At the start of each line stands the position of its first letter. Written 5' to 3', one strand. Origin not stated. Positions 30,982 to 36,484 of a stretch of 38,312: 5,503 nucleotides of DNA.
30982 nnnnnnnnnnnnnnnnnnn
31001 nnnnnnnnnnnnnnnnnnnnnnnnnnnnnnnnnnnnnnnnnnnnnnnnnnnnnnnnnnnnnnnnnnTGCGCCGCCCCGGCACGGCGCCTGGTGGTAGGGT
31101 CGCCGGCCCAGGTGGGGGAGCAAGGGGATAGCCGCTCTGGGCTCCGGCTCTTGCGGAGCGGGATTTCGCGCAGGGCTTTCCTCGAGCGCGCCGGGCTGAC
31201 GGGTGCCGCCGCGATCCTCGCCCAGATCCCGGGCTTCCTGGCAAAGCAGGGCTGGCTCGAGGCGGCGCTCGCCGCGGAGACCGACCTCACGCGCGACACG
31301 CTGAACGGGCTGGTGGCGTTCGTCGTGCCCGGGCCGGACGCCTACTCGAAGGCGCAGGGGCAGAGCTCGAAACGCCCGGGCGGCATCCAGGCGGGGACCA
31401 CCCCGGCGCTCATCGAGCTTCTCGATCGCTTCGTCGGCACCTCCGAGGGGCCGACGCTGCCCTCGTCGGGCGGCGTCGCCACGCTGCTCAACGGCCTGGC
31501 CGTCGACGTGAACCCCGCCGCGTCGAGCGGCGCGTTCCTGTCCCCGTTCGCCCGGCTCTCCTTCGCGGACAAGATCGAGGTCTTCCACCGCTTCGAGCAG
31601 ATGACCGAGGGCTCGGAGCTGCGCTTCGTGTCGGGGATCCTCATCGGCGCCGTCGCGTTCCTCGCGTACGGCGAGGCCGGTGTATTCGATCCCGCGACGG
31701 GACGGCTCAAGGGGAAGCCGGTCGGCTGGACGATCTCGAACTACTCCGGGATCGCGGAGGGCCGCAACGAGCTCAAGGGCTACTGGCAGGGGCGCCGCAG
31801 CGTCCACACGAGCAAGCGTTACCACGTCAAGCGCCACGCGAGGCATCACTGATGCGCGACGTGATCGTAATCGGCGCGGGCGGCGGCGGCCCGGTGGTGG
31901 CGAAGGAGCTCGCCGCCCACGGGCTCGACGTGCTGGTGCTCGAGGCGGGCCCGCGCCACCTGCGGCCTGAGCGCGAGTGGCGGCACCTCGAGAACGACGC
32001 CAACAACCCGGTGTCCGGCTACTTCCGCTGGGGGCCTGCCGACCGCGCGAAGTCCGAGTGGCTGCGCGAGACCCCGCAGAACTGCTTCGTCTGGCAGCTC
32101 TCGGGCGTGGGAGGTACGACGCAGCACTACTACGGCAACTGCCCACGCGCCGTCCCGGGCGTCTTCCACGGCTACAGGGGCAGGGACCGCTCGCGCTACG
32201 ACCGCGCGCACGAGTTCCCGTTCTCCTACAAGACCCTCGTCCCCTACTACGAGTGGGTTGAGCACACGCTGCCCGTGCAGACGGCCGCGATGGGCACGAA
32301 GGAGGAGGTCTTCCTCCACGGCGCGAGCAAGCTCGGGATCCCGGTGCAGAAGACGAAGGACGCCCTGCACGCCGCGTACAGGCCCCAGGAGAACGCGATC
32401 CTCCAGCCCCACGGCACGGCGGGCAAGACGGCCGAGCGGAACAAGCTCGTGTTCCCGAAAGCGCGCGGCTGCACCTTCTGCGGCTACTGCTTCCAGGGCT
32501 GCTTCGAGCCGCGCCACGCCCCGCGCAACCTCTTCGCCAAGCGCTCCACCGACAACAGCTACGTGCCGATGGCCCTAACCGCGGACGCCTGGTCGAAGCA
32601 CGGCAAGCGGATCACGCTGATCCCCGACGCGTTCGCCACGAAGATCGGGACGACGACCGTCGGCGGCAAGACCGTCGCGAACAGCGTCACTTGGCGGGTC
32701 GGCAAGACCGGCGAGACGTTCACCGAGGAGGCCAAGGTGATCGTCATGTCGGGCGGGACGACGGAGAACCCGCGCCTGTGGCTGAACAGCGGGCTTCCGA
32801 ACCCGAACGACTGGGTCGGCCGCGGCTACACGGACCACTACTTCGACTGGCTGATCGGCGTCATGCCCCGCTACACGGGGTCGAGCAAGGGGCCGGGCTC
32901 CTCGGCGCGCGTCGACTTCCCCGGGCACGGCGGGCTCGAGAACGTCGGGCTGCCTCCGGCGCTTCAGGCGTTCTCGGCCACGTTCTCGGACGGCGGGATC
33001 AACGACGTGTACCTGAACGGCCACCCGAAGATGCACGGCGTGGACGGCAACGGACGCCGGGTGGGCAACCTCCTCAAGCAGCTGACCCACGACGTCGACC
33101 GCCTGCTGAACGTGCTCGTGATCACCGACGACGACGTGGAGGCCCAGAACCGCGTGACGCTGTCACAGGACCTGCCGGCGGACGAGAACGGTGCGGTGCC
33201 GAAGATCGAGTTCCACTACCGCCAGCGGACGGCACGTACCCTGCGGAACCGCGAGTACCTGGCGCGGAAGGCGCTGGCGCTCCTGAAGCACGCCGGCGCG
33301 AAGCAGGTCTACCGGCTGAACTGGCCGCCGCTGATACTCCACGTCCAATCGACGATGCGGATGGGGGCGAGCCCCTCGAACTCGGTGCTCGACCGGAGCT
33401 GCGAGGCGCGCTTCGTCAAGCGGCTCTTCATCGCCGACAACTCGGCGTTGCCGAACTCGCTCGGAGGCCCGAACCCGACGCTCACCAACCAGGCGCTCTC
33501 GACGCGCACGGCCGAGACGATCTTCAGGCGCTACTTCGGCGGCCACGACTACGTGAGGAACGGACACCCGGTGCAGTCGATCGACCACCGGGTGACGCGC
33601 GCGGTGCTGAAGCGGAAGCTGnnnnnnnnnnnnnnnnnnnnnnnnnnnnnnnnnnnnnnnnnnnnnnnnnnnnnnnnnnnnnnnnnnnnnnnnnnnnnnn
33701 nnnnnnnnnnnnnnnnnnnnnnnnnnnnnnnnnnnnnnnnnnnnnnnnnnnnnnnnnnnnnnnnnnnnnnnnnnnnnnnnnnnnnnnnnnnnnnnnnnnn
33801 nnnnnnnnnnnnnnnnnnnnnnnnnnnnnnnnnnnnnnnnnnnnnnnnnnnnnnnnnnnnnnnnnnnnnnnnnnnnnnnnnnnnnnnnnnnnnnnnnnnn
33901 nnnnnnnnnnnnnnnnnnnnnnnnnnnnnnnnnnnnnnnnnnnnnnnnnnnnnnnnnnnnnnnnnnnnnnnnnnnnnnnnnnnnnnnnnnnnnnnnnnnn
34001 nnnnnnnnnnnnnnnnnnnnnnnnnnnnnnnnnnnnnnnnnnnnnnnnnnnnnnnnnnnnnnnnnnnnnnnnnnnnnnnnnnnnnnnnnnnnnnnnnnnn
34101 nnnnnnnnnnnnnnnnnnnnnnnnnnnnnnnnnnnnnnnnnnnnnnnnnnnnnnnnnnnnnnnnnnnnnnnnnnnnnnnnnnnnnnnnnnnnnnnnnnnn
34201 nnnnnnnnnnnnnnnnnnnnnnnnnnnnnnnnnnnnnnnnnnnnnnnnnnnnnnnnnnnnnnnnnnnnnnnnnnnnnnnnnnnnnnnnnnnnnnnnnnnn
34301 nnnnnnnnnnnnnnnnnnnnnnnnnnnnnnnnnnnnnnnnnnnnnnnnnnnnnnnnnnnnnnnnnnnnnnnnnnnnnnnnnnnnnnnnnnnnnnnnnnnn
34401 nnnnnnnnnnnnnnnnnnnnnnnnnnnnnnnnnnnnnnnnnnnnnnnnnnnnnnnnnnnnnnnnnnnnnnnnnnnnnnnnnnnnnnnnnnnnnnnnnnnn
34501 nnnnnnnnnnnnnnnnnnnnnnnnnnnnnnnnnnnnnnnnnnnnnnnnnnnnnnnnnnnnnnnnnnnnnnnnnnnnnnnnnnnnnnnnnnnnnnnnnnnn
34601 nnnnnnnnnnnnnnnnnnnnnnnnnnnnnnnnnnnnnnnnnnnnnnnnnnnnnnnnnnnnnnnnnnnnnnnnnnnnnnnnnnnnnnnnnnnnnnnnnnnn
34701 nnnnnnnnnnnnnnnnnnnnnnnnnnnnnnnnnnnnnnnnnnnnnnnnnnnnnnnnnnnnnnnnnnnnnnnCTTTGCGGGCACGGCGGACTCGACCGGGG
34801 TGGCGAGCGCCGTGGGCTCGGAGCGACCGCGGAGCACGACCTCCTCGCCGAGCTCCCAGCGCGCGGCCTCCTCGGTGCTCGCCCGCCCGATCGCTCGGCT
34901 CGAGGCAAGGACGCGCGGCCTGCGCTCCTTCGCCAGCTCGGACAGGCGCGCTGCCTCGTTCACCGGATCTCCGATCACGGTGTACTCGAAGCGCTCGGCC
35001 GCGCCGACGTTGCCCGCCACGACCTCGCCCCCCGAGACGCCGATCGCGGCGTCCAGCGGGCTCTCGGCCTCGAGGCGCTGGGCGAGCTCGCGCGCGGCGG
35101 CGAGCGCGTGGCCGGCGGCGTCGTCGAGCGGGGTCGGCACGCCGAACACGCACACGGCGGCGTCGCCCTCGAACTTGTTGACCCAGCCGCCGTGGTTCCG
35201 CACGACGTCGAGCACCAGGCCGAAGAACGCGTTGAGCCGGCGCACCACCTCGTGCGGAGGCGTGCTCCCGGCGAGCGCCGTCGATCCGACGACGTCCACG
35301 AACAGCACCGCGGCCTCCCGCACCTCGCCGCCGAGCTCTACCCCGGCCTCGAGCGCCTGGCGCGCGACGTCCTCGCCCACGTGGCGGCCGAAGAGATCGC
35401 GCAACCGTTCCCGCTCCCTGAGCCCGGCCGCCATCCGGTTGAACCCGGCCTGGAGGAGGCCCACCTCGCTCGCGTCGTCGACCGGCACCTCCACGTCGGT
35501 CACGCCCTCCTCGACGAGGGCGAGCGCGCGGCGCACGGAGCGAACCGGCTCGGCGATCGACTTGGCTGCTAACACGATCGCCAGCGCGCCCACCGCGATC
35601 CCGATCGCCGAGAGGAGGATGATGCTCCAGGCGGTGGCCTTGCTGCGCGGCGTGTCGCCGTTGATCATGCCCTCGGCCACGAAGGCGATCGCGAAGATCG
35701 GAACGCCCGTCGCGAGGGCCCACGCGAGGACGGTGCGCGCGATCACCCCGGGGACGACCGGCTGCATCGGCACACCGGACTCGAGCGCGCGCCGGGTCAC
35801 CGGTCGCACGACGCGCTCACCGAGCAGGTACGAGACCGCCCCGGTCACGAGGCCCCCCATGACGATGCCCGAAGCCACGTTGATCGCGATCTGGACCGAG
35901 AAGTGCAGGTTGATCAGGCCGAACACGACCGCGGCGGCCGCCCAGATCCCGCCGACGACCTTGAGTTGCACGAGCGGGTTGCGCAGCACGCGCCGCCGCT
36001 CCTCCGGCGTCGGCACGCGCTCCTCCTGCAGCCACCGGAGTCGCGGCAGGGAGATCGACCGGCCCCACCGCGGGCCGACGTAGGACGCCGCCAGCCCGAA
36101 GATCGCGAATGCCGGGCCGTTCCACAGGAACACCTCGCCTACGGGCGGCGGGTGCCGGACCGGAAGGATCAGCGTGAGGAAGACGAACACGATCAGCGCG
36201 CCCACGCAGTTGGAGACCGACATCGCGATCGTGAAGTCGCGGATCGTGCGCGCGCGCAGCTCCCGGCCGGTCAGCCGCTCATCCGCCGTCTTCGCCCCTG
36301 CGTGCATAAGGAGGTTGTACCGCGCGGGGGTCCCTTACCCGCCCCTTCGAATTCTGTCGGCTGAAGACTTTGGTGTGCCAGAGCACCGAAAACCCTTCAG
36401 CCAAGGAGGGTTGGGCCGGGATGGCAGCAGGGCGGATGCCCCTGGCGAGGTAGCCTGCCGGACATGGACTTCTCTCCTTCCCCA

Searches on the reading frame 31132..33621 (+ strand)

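Call 25: search_protein_families(library=pfam, proteins=[window:31132-33621:+], max_evalue=0.001)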
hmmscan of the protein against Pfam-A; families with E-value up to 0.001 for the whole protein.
window:31132-33621:+ (830 aa): 6 families
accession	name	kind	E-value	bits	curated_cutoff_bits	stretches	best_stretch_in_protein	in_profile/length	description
PF05199.19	GMC_oxred_C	-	1.3e-12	48.9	24.6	1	671-789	3-138/139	GMC oxidoreductase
PF00732.25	GMC_oxred_N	-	2e-12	47.8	23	1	441-570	105-217/218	GMC oxidoreductase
PF05834.18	Lycopene_cycl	-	6.1e-05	22.7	23.4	1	243-291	1-52/380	Lycopene cyclase protein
PF00890.30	FAD_binding_2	-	8.2e-05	22.4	20.4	1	243-275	1-33/414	FAD binding domain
PF07992.20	Pyr_redox_2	-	0.00048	20.1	26.1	0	243-275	2-34/291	Pyridine nucleotide-disulphide oxidoreductase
PF13450.12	NAD_binding_8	-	0.00088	19.9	21.9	0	246-275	1-30/68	NAD(P)-binding Rossmann-like domain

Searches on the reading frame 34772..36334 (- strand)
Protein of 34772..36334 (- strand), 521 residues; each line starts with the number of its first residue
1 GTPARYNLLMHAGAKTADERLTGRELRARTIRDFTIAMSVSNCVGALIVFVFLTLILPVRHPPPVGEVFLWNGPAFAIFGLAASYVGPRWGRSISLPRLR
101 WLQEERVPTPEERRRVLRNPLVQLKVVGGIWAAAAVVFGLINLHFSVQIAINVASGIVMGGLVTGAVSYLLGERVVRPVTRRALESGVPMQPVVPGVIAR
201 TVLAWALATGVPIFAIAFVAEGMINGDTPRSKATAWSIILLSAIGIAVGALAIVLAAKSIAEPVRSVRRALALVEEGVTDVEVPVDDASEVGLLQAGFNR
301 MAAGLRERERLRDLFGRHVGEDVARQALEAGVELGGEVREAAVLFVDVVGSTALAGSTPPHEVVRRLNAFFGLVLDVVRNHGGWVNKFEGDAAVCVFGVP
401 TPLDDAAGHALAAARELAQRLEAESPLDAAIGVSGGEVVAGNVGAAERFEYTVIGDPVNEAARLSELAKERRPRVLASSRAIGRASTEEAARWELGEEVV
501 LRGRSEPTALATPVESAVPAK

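Call 25: search_protein_families(library=pfam, proteins=[window:34772-36334:-], max_evalue=0.001)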
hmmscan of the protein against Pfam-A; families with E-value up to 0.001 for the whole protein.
window:34772-36334:- (521 aa): 2 families
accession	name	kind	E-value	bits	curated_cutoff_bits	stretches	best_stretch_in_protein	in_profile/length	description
PF00211.25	Guanylate_cyc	-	1.2e-15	58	21.9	1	339-506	7-175/183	Adenylate and Guanylate cyclase catalytic domain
PF00672.30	HAMP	-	2.4e-07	31.4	25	1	256-307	2-53/53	HAMP domain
